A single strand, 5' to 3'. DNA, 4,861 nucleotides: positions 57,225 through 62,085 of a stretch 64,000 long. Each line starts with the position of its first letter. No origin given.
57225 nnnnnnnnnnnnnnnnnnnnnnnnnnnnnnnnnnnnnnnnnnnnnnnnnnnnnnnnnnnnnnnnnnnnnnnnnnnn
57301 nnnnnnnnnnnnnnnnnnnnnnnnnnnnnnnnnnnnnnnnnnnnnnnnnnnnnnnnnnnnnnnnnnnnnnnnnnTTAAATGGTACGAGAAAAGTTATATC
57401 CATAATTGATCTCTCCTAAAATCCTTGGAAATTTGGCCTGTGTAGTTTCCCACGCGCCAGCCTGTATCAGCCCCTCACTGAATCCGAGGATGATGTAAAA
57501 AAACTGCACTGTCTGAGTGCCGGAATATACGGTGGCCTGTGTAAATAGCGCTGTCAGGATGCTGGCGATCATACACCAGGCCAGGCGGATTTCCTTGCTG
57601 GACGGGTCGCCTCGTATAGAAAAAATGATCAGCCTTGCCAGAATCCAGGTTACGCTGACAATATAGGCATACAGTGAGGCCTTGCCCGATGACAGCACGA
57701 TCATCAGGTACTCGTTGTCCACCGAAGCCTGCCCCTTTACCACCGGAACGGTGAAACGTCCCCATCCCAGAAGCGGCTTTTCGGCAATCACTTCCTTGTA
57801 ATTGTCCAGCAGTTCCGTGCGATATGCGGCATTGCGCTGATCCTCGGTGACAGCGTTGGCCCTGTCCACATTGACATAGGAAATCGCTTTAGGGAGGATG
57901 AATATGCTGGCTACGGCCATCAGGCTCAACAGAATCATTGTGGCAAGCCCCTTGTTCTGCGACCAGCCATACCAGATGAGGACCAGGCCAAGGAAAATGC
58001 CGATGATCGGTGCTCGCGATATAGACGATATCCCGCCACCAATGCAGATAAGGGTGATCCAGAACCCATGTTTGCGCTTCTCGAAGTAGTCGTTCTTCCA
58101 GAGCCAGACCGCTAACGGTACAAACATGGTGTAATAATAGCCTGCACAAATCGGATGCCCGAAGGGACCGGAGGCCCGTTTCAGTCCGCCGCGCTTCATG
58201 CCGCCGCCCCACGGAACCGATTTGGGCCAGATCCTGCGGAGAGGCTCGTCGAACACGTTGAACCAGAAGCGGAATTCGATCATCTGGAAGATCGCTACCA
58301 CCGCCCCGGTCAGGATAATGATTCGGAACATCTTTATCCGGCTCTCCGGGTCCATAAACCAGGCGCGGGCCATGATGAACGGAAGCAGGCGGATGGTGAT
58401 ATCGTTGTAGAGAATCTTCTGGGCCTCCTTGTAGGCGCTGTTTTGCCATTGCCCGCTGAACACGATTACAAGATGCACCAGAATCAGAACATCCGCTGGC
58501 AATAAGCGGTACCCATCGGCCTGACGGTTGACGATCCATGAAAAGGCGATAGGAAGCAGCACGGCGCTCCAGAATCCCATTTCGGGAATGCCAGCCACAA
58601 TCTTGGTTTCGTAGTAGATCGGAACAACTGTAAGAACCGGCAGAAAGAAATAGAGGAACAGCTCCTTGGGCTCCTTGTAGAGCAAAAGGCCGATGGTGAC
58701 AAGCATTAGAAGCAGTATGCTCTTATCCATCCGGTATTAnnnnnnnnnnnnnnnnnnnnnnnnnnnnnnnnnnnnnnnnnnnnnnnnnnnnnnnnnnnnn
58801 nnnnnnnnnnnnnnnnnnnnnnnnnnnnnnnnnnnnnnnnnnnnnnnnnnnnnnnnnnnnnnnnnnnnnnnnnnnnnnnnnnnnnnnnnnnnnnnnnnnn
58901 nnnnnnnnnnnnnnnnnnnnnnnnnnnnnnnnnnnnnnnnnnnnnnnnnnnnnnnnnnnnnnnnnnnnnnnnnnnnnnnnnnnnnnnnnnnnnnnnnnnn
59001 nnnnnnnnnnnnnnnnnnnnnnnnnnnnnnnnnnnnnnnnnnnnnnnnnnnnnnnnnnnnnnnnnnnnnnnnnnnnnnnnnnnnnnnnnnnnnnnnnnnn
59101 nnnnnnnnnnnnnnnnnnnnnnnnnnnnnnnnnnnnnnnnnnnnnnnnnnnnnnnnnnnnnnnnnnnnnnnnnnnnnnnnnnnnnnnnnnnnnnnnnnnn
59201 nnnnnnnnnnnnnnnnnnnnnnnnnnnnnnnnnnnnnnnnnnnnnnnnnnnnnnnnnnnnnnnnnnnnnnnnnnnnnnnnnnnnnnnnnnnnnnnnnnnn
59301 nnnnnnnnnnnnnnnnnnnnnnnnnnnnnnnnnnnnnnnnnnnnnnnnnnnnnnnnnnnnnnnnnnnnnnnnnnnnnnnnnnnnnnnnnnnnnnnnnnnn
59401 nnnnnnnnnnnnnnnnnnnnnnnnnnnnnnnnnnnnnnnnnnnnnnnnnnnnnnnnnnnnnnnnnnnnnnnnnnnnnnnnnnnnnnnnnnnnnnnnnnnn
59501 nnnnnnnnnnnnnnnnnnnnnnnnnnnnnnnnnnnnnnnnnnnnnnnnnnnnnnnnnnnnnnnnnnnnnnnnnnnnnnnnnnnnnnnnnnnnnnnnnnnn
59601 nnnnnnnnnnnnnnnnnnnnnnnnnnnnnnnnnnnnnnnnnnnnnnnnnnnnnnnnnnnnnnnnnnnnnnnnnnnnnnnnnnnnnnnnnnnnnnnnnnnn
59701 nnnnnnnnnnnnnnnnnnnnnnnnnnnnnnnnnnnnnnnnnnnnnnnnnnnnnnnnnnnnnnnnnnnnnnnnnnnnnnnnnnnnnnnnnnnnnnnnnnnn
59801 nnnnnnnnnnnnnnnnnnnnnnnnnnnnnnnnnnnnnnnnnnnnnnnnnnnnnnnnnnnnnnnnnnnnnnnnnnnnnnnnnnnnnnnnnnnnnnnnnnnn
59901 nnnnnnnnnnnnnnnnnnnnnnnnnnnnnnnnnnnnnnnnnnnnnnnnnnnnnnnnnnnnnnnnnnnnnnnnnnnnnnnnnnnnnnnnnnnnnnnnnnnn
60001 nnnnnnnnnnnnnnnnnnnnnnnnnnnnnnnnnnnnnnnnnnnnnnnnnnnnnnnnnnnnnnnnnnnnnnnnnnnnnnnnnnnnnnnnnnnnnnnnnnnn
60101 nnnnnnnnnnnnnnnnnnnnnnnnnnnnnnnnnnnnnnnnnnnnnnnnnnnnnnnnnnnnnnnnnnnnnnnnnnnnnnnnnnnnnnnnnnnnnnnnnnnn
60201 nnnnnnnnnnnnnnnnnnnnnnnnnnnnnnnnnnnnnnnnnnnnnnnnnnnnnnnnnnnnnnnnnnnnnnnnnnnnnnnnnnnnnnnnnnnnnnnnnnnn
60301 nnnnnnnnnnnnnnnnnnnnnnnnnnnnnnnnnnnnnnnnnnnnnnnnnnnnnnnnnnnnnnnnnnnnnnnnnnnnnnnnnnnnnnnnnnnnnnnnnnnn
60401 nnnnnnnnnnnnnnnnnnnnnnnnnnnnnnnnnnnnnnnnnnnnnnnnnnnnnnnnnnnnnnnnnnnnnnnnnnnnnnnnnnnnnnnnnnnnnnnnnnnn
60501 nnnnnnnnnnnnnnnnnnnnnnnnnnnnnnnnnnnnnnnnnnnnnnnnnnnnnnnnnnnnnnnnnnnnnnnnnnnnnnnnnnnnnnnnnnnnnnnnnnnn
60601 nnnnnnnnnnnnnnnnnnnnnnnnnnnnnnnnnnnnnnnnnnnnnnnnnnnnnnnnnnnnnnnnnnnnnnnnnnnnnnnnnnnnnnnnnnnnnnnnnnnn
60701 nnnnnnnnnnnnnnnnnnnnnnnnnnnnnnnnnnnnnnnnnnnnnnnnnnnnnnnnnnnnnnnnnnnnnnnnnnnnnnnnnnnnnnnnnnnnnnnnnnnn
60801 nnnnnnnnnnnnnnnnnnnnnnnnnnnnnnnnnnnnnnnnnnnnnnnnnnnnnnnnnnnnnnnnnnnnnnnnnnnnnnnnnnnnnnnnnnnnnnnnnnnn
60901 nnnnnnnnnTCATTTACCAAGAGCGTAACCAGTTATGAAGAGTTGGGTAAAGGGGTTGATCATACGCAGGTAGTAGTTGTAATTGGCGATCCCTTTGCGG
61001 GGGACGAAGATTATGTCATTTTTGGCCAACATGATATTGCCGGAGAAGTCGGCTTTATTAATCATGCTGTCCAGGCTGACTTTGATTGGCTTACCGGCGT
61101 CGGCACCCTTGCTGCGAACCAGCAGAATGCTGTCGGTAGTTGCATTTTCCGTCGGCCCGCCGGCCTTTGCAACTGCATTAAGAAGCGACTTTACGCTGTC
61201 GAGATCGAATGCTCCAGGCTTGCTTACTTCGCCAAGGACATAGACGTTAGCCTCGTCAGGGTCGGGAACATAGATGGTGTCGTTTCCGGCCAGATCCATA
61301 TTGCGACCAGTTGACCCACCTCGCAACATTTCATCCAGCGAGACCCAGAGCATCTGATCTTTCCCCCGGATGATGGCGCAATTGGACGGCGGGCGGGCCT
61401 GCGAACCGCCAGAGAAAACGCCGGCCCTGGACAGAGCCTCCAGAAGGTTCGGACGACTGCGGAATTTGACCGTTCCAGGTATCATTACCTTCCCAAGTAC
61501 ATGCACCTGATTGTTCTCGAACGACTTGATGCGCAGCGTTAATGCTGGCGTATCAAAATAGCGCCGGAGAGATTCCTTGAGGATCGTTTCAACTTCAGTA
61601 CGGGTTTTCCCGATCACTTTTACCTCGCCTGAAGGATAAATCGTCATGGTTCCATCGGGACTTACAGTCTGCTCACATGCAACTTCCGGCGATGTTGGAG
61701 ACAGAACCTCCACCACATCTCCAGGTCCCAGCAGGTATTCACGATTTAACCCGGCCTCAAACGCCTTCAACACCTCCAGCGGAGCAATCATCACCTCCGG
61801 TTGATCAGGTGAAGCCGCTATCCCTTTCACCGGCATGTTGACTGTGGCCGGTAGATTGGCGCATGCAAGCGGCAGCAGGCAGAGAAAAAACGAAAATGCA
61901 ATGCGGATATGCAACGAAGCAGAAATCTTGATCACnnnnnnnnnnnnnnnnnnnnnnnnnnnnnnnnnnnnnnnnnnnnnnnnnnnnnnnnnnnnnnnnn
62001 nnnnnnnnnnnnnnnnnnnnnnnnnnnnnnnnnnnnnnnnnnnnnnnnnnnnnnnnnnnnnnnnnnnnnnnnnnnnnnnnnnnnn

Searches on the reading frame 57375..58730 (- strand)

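Call 86: search_protein_families(library=pfam, proteins=[window:57375-58730:-], max_evalue=0.00001)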
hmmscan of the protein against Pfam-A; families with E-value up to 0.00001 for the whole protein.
window:57375-58730:- (451 aa): 1 family
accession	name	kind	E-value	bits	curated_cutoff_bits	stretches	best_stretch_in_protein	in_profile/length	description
PF04932.20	Wzy_C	-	6e-10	39.5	31.7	1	226-328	3-105/149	O-Antigen ligase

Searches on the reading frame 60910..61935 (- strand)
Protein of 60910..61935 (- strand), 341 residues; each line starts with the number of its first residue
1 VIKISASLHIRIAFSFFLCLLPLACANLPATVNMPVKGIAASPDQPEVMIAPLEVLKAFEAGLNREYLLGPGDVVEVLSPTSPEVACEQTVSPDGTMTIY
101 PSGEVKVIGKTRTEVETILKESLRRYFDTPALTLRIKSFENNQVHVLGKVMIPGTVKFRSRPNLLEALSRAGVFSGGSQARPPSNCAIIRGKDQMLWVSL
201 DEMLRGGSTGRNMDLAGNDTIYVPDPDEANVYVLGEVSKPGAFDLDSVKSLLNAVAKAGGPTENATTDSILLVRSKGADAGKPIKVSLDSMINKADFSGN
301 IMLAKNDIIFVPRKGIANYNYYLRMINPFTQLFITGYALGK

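Call 86: search_protein_families(library=pfam, proteins=[window:60910-61935:-], max_evalue=0.00001)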
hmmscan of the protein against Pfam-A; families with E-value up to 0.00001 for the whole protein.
window:60910-61935:- (341 aa): 3 families
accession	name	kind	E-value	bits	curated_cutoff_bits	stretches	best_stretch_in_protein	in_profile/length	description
PF22461.2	SLBB_2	-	1.2e-19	70.7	27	1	230-311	2-79/79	SLBB domain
PF10531.15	SLBB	-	2.4e-14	53.4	27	1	231-281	2-49/55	SLBB domain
PF02563.21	Poly_export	-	7.3e-14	52.1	28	1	64-136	4-76/77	Polysaccharide biosynthesis/export protein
